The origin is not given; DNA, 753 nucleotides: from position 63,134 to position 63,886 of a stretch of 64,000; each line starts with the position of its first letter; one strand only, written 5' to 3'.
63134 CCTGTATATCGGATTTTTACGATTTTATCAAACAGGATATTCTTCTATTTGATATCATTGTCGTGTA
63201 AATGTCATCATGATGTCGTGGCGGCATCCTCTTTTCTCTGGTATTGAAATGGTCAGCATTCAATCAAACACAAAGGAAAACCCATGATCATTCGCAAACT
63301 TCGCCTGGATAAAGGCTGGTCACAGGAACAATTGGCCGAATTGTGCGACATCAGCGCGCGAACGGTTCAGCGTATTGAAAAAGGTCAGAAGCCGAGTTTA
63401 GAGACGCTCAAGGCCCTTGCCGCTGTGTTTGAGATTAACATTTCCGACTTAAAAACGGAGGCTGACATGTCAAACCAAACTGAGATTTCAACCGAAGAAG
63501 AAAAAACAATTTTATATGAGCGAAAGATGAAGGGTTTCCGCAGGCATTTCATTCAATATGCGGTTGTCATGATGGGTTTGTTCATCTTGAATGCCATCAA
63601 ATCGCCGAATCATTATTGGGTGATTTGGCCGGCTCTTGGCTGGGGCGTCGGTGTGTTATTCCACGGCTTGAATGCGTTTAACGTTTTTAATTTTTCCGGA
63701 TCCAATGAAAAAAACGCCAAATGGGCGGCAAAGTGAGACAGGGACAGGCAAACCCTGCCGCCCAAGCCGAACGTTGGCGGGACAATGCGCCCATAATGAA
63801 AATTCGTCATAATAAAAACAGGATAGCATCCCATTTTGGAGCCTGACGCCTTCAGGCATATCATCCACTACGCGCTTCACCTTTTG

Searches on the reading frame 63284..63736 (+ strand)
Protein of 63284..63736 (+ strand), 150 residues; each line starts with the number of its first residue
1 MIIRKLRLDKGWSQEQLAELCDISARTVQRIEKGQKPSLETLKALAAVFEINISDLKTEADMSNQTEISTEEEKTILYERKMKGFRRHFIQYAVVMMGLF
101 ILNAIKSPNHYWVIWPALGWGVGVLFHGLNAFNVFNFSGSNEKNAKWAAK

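Call 46: search_protein_families(library=pfam, proteins=[window:63284-63733:+], max_evalue=0.001)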
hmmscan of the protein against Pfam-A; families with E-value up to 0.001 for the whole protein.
window:63284-63733:+ (150 aa): 7 families
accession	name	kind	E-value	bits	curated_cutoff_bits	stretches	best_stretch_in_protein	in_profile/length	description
PF01381.28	HTH_3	-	5.8e-17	61.9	23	1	3-56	1-55/55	Helix-turn-helix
PF13239.11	2TM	-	8.7e-17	61.4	24.8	1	81-141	9-68/79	2TM domain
PF13560.12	HTH_31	-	3.2e-10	40.6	27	1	4-49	7-54/64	Helix-turn-helix domain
PF13443.12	HTH_26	-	3.3e-10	40.5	22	1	3-56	2-57/63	Cro/C1-type HTH DNA-binding domain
PF12844.13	HTH_19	-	3.1e-06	27.4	30.2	1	3-60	4-62/64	Helix-turn-helix domain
PF13413.12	HTH_25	-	4e-05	23.8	24.6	1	3-35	2-34/62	Helix-turn-helix domain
PF13384.12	HTH_23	-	4.9e-05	23.5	24.6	1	7-31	13-37/50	Homeodomain-like domain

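Call 52: find_encoding_contigs(protein=window:63284-63736:+, flank=10000, max_places=2)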
Protein window:63284-63736:+ (150 aa): 1 contig read that carries it; 1 place shown.
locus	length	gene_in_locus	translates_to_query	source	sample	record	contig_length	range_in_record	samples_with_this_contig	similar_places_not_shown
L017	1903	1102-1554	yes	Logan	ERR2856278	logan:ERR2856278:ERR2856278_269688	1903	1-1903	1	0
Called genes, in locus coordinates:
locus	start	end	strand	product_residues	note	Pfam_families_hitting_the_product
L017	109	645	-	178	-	PF10050:DUF2284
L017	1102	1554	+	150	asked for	PF01381:HTH_3, PF12844:HTH_19 (weak), PF13443:HTH_26, PF13560:HTH_31, PF13239:2TM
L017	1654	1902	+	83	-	?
